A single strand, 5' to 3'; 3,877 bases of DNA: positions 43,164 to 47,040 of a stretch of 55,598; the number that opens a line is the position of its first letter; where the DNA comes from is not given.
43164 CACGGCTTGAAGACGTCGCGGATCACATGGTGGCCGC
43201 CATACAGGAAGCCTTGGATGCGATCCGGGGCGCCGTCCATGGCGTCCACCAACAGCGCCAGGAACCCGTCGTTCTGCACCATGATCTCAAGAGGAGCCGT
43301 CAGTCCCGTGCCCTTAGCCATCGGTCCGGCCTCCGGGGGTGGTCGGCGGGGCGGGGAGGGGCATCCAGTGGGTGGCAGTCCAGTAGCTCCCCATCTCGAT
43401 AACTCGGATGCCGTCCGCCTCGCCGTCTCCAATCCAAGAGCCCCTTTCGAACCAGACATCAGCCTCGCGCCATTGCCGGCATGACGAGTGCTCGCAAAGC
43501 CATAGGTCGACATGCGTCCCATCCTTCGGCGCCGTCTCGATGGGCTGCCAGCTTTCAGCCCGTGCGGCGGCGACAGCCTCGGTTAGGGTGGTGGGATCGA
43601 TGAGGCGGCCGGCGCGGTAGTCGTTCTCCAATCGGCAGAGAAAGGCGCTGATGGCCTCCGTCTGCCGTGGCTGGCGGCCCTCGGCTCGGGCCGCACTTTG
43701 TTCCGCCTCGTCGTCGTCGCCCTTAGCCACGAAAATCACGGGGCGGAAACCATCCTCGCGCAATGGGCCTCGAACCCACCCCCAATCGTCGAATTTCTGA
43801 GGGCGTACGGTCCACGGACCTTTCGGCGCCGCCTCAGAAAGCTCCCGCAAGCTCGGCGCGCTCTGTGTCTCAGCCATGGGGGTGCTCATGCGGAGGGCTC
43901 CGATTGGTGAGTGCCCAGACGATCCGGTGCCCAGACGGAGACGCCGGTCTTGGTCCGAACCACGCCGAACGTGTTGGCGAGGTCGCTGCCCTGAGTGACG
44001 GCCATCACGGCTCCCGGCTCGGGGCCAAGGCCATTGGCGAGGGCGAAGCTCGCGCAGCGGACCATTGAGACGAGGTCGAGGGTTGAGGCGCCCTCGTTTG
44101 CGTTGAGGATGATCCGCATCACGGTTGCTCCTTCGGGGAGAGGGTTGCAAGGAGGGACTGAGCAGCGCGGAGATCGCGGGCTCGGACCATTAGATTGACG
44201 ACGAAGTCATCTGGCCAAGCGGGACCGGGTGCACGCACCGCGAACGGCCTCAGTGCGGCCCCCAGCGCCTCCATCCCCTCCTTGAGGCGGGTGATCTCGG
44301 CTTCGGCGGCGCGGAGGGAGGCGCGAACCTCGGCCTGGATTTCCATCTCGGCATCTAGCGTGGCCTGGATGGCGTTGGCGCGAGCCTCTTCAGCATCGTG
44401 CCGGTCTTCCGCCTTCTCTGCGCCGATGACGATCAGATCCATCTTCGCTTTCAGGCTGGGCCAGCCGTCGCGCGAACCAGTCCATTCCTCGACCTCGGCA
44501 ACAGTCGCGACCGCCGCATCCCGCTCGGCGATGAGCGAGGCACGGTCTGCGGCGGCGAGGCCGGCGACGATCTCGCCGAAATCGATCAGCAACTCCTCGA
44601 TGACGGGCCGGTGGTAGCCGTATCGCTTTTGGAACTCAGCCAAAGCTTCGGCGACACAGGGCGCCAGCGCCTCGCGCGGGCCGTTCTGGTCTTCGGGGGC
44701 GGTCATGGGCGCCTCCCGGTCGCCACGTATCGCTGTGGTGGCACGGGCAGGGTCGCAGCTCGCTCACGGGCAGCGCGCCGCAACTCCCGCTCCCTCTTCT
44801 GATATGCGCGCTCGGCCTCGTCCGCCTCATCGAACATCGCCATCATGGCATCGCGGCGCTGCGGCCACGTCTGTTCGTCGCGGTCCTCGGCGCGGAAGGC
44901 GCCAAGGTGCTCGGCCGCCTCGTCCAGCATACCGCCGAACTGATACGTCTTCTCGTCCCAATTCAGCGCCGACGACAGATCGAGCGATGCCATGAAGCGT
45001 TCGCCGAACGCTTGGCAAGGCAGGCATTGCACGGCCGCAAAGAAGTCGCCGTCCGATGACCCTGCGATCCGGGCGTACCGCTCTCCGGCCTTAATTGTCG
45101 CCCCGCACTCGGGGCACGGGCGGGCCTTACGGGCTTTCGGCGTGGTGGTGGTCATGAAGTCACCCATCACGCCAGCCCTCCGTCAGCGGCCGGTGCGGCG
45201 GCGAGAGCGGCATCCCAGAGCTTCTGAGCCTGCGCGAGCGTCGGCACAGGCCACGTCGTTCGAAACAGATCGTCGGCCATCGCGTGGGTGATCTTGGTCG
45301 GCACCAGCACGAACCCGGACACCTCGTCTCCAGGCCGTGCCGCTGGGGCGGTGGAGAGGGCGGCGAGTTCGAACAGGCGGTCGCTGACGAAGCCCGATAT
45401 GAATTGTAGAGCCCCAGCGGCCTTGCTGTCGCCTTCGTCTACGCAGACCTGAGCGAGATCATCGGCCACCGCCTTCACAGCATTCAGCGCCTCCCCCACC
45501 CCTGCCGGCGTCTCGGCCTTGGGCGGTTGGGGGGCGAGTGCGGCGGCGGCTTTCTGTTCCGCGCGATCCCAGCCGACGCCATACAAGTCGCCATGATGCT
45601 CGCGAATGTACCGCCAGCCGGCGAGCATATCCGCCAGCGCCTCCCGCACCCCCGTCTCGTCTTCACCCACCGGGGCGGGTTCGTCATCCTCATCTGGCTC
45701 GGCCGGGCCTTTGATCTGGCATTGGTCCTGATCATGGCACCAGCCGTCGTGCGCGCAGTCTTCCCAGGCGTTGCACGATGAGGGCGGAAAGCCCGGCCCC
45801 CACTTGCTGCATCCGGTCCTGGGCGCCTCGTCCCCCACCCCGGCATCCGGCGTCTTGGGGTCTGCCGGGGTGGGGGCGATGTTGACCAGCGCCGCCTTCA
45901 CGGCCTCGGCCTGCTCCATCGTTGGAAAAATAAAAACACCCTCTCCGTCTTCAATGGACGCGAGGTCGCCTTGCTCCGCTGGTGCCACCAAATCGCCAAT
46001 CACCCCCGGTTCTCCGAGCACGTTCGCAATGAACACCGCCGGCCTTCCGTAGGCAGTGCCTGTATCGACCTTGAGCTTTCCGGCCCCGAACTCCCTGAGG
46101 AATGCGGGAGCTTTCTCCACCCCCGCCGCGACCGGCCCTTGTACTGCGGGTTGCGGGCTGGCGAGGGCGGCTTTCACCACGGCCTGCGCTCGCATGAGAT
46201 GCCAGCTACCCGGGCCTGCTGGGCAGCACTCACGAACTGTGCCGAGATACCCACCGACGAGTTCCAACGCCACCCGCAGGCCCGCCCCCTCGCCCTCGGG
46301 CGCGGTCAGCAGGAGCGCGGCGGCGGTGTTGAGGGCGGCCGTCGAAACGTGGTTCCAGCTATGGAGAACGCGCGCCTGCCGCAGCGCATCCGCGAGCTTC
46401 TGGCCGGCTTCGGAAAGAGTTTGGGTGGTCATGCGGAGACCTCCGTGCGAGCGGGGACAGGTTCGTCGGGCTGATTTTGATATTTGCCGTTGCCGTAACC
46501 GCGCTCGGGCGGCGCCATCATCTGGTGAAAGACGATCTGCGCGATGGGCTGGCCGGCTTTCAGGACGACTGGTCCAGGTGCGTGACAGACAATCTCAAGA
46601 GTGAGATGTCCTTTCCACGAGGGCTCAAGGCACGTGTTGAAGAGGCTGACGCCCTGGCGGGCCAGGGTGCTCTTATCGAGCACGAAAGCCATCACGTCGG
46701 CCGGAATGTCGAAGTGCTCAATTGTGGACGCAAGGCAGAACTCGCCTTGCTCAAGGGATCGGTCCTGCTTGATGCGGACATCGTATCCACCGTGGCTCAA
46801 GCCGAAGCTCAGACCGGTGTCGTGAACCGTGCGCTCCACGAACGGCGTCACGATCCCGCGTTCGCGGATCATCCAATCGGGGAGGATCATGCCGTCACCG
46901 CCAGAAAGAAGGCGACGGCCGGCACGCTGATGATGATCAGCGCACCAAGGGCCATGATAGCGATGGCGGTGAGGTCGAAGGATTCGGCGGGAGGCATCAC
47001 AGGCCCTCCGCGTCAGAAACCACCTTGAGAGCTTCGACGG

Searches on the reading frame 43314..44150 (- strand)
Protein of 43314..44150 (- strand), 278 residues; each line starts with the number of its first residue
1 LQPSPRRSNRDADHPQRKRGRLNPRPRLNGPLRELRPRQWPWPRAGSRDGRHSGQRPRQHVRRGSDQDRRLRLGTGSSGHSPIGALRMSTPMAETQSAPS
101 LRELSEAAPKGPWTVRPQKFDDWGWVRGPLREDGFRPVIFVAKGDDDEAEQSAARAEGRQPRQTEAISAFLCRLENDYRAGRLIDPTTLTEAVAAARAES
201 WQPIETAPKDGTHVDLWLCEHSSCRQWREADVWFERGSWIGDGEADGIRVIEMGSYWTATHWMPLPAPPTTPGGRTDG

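Call 70: search_protein_families(library=pfam, proteins=[window:43314-44150:-], max_evalue=0.01)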
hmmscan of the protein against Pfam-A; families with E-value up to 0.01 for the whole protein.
window:43314-44150:- (278 aa): 1 family
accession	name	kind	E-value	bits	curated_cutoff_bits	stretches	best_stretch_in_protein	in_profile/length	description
PF04448.17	DUF551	-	2.4e-05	25.5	22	1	208-270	10-68/68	Protein of unknown function (DUF551)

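Call 71: search_protein_families(library=phrogs, proteins=[window:43314-44150:-], max_evalue=0.001)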
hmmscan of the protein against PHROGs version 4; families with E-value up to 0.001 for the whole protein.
window:43314-44150:- (278 aa): 3 families
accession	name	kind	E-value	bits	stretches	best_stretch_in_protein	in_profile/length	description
phrog_924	-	unknown function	3.1e-06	28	1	200-271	91-152/267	-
phrog_60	-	unknown function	6.1e-06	27.1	1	206-271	229-281/461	-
phrog_7704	-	unknown function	0.00064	20.7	1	196-270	104-170/173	-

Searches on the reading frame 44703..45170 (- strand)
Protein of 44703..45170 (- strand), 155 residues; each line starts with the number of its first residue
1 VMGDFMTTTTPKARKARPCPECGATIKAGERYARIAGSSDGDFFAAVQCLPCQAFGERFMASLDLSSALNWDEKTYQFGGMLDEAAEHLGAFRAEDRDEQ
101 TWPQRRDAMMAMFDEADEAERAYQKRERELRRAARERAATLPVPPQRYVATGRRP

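Call 94: search_protein_families(library=phrogs, proteins=[window:44703-45170:-], max_evalue=0.001)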
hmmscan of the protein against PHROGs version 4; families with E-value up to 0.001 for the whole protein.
window:44703-45170:- (155 aa): 3 families
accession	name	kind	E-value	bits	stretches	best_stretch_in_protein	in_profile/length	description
phrog_7314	-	unknown function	5.9e-14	53.3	1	5-71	3-65/134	-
phrog_28814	-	unknown function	3.8e-05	24.8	1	2-86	1-85/134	-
phrog_19515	-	unknown function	0.00052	21.4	1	12-53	32-76/117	-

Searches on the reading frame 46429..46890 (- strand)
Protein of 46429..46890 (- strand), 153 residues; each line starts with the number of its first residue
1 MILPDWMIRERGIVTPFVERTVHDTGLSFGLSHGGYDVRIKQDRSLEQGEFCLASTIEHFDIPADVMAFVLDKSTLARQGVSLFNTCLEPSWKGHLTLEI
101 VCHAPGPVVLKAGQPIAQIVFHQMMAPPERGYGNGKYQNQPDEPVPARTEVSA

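Call 94: search_protein_families(library=phrogs, proteins=[window:46429-46890:-], max_evalue=0.001)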
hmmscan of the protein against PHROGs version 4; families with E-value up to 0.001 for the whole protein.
window:46429-46890:- (153 aa): 1 family
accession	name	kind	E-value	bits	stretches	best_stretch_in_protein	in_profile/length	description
phrog_1663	-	DNA, RNA and nucleotide metabolism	7.7e-49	167.4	1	1-150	50-220/303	dCTP deaminase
